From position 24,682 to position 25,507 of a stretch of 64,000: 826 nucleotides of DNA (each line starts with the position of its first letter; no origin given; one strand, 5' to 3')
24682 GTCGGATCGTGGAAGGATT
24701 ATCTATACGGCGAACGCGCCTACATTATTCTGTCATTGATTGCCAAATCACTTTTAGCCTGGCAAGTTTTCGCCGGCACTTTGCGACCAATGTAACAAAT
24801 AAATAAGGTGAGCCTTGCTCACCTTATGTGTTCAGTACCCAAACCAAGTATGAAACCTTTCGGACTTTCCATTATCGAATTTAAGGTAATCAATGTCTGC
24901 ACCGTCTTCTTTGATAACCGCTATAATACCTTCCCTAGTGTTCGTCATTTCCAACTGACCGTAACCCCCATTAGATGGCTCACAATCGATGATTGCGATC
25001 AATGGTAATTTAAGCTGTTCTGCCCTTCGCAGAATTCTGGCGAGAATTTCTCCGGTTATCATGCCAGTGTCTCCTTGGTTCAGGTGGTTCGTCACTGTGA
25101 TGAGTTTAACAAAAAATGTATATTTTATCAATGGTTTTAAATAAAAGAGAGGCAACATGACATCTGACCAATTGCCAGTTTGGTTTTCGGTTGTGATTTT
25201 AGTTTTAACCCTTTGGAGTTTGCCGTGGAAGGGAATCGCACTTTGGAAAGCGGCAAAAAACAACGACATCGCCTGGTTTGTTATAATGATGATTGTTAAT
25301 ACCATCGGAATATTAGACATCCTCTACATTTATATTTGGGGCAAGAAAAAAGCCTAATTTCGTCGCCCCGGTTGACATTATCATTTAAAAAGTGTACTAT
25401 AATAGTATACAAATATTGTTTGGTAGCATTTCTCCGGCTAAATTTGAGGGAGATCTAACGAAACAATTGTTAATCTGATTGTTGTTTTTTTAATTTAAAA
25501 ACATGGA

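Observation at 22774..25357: Uncharacterised genes tightly coupled to heliorhodopsin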

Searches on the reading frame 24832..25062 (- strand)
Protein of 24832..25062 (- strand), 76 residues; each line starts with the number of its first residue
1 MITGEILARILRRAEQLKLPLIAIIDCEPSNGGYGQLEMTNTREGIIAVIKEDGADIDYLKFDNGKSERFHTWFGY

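Call 3: search_protein_families(library=pfam, proteins=[window:24832-25062:-], max_evalue=0.1)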
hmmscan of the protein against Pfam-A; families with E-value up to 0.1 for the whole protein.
window:24832-25062:- (76 aa): 0 families

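Call 5: search_protein_families(library=ncbifam, proteins=[window:24832-25062:-], max_evalue=1)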
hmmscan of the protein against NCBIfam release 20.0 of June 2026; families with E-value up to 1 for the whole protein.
window:24832-25062:- (76 aa): 1 family
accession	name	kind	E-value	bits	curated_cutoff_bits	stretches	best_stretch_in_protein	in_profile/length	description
NF008971.0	PRK12319.1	equivalog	0.041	13.5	406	1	4-37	122-155/256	acetyl-CoA carboxylase carboxyl transferase subunit alpha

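Call 6: search_protein_families(library=phrogs, proteins=[window:24832-25062:-], max_evalue=1)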
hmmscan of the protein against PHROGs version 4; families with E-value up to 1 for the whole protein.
window:24832-25062:- (76 aa): 0 families

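Call 22: search_protein_families(library=padloc, proteins=[window:24832-25062:-], max_evalue=1)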
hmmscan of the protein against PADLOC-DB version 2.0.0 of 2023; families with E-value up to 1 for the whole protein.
window:24832-25062:- (76 aa): 0 families

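Call 30: find_homologous_proteins(query=window:24832-25062:-, max_evalue=0.01)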
Query window:24832-25062:- (76 aa): 1 proteins with E <= 0.01 among 2 candidates.
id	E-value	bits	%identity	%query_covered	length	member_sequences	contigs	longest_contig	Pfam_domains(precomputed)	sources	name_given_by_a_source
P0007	7.9e-44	164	100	100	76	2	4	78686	-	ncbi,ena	-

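Call 33: search_solved_structures(query=window:24832-25062:-, max_evalue=10)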
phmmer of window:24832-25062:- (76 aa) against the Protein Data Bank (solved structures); distinct sequences matched with E-value up to 10: 2.
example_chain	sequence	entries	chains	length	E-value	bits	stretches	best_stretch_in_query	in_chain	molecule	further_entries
8uxz_A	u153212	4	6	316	0.0025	21.4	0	8-36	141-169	Acetyl-coenzyme A carboxylase carboxyl transferase subunit alpha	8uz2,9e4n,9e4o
2f9y_A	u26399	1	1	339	0.0034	20.9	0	8-38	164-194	Acetyl-CoA carboxylase, Carboxyltransferase alpha chain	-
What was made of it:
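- Tried and rejected: C resembles acetyl-CoA carboxylase carboxyltransferase alpha (NCBIfam 0.041; PDB 0.0025; calls 5, 33).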

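Call 50: find_related_loci(query=window:24832-25062:-, collection=viral_contigs, flank=5000)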
Query window:24832-25062:- (76 aa) in viral_contigs; peptide patterns used: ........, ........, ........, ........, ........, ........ (x = any residue, [..] = any of these).
13 stretches matched a pattern, but none encodes a relative of the query by tblastn (E <= 1e-3).

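Call 56: search_solved_structures(query=window:24832-25062:-, max_evalue=1, show_alignments=2)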
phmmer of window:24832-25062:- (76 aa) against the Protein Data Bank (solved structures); distinct sequences matched with E-value up to 1: 2.
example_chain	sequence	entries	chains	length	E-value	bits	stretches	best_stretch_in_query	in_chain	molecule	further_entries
8uxz_A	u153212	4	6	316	0.0025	21.4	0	8-36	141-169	Acetyl-coenzyme A carboxylase carboxyl transferase subunit alpha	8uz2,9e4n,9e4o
2f9y_A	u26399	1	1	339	0.0034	20.9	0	8-38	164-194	Acetyl-CoA carboxylase, Carboxyltransferase alpha chain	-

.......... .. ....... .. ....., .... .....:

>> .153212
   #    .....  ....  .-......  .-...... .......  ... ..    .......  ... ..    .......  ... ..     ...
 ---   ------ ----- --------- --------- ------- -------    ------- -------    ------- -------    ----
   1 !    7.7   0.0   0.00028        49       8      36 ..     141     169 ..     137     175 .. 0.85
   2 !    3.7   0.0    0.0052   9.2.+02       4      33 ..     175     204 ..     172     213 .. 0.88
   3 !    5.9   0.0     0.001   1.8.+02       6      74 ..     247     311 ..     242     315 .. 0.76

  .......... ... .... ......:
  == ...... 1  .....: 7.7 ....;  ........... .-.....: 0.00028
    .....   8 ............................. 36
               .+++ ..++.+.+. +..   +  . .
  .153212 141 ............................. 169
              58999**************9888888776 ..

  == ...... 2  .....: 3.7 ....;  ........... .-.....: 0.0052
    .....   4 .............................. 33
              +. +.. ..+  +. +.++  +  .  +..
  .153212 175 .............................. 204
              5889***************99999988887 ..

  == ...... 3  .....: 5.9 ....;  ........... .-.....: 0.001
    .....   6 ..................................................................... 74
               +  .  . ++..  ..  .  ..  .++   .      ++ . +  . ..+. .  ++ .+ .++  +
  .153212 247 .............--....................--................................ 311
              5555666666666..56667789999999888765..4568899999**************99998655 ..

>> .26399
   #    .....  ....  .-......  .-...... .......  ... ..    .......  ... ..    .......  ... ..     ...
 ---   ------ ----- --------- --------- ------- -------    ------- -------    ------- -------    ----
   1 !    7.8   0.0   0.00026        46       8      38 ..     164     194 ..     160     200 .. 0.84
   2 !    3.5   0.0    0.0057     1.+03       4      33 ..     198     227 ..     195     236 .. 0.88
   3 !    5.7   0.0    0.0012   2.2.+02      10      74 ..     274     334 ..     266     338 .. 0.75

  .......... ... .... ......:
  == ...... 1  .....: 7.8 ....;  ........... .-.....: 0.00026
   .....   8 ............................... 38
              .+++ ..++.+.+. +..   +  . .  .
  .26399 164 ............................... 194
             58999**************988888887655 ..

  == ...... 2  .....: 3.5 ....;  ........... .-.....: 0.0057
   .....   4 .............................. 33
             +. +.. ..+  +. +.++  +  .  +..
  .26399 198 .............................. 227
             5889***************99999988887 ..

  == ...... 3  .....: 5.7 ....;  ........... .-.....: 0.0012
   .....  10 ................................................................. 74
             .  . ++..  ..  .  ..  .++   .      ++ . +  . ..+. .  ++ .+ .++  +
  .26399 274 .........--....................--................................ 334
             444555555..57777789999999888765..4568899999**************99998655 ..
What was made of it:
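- Its only database similarity, to AccA, is the sum of three insignificant stretches (call 56).
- Tried and rejected: The score is the sum of three stretches, each with an individual E-value of 46 or more (call 56).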

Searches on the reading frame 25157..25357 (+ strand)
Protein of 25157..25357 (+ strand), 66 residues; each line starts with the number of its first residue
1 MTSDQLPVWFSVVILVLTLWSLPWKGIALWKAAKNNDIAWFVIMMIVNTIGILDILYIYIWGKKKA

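Call 3: search_protein_families(library=pfam, proteins=[window:25157-25357:+], max_evalue=0.1)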
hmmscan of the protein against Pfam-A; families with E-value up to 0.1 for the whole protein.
window:25157-25357:+ (66 aa): 1 family
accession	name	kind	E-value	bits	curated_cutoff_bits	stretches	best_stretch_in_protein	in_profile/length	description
PF18893.5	DUF5652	-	5.4e-22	77.7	23.4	1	5-65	7-67/71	Family of unknown function (DUF5652)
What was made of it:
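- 25157..25357 (+): DUF5652 two-TM protein. It is the only gene of the finding with conserved linkage to HeR. Pfam 5.4e-22 (call 3).
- Checked: D: 25157-25357, 66 aa. Pfam DUF5652 at 77.7 bits against a 23.4-bit cut-off (call 3).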

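Call 5: search_protein_families(library=ncbifam, proteins=[window:25157-25357:+], max_evalue=1)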
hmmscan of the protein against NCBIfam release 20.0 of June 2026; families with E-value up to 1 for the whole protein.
window:25157-25357:+ (66 aa): 0 families
